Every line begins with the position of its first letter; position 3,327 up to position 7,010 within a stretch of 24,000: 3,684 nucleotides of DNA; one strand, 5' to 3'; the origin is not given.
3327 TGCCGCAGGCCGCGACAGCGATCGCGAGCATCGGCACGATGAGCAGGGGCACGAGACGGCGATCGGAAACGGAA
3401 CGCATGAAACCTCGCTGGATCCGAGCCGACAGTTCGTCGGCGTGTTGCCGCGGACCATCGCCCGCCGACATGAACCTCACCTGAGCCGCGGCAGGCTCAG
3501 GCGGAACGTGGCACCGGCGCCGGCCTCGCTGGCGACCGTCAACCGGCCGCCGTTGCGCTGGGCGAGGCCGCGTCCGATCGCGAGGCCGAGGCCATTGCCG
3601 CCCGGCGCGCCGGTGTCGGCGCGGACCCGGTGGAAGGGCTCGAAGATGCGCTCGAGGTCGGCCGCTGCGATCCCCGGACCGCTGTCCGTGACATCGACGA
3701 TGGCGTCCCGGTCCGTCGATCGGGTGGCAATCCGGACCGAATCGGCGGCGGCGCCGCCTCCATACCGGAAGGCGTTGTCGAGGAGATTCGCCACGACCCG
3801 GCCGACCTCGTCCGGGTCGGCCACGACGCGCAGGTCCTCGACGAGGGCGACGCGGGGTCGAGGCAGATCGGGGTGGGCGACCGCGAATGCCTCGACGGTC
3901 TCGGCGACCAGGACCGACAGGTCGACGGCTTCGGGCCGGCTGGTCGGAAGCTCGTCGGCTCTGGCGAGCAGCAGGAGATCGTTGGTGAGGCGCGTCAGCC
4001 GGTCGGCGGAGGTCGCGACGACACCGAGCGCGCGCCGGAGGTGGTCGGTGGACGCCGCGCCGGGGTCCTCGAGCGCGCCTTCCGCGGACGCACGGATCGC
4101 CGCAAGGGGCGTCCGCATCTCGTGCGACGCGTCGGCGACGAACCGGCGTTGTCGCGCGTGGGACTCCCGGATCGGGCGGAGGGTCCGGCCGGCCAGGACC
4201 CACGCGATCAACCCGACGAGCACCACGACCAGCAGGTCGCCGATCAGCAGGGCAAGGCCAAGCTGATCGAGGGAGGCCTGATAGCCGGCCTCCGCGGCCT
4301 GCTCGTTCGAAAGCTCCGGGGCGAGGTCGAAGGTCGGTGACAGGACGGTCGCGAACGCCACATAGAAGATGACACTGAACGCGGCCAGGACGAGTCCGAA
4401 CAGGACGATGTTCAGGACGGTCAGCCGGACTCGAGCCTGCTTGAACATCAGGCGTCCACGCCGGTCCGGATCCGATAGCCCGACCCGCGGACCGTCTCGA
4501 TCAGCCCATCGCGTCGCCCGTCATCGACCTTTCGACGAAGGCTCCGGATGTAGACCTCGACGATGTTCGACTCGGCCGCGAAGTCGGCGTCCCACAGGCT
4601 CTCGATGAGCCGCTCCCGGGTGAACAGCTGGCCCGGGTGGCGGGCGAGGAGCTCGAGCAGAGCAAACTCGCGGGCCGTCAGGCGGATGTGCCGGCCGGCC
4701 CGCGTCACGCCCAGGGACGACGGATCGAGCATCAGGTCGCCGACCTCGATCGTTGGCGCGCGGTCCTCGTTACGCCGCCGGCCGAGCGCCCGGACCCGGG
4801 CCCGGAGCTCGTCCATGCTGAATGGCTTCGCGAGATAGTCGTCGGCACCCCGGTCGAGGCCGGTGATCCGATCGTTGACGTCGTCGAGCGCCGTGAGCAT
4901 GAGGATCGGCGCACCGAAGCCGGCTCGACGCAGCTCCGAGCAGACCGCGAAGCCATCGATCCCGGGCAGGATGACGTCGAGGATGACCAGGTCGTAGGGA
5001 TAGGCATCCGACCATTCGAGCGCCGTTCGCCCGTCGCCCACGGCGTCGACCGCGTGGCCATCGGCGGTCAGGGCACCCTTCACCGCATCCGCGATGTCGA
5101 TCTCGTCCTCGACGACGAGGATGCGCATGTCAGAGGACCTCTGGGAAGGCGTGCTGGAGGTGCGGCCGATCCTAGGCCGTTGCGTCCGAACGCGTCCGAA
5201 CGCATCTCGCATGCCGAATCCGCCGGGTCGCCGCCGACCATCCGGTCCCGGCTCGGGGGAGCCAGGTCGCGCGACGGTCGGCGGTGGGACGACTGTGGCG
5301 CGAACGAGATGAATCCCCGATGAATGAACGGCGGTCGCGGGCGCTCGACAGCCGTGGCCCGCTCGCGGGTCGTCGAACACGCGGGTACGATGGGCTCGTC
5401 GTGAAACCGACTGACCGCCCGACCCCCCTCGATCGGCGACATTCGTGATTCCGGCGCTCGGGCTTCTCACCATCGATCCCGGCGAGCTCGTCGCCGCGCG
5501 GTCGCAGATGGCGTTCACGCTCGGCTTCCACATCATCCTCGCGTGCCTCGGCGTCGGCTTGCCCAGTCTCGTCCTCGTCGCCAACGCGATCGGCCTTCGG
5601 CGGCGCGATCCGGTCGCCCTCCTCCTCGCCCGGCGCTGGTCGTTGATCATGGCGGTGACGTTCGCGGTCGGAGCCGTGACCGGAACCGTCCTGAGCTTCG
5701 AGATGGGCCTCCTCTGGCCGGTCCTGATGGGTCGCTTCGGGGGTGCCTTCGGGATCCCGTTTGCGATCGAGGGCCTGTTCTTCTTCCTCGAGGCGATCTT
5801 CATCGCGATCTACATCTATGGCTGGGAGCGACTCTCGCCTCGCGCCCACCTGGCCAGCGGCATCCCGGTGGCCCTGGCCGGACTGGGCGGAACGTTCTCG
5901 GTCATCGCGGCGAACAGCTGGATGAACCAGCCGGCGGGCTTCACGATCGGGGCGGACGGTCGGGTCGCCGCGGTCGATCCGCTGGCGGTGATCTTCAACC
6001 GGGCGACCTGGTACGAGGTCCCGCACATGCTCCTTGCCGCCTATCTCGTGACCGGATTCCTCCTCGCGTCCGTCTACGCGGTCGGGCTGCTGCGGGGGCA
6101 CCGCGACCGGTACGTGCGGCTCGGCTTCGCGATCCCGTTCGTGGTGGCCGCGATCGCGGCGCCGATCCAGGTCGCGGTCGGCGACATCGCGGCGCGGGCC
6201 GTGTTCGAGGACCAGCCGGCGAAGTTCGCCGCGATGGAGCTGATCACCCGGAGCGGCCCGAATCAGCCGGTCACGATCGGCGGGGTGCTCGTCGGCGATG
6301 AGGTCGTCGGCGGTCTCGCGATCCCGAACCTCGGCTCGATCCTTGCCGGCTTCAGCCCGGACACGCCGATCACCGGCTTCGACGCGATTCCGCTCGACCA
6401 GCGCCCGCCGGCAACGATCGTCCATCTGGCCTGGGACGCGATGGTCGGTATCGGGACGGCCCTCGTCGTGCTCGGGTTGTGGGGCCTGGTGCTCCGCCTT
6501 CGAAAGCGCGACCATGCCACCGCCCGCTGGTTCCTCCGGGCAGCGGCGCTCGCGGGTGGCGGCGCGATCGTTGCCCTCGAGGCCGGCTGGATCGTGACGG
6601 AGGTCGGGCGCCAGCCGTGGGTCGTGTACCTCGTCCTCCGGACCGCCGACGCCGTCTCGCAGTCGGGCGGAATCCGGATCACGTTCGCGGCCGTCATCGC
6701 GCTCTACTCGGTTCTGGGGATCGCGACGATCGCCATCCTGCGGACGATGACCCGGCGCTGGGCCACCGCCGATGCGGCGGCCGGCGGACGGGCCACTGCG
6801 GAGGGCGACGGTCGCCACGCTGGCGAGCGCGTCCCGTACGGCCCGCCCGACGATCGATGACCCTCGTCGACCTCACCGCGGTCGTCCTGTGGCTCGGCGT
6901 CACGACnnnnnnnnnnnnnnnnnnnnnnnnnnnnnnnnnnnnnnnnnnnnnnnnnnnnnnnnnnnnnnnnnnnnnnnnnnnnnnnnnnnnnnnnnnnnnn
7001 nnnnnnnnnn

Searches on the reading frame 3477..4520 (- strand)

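Call 29: search_protein_families(library=pfam, proteins=[window:3477-4520:-], max_evalue=0.001)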
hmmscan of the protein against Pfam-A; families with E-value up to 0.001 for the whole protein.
window:3477-4520:- (347 aa): 3 families
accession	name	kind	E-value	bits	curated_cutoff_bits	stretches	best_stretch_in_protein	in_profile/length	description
PF02518.31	HATPase_c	-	1.2e-24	87.3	26.4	1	235-345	2-109/111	Histidine kinase-, DNA gyrase B-, and HSP90-like ATPase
PF00512.31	HisKA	-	3.8e-18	65.7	26.9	1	124-190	2-65/66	His Kinase A (phospho-acceptor) domain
PF13581.12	HATPase_c_2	-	0.00046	20.6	27.4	1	238-321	31-110/127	Histidine kinase-like ATPase domain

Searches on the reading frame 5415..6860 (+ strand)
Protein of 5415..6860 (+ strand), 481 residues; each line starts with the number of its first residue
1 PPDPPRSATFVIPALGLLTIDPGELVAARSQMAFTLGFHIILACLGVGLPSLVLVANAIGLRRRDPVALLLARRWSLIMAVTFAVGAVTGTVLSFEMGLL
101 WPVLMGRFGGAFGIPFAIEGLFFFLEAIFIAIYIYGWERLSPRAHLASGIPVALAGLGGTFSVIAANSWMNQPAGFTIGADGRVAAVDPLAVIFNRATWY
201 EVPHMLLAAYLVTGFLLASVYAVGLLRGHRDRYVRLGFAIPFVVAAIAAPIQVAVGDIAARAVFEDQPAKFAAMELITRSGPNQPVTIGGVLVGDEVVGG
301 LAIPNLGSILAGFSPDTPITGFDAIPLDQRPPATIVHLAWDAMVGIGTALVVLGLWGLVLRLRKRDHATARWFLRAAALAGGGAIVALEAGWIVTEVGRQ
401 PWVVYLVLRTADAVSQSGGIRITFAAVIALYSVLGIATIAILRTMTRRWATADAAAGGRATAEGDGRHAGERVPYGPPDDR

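Call 29: search_protein_families(library=pfam, proteins=[window:5415-6860:+], max_evalue=0.001)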
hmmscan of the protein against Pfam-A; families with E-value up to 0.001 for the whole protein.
window:5415-6860:+ (481 aa): 1 family
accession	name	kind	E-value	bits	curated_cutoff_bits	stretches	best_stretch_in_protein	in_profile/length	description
PF01654.22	Cyt_bd_oxida_I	-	3.1e-126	421.8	26.2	1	28-448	2-416/418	Cytochrome bd terminal oxidase subunit I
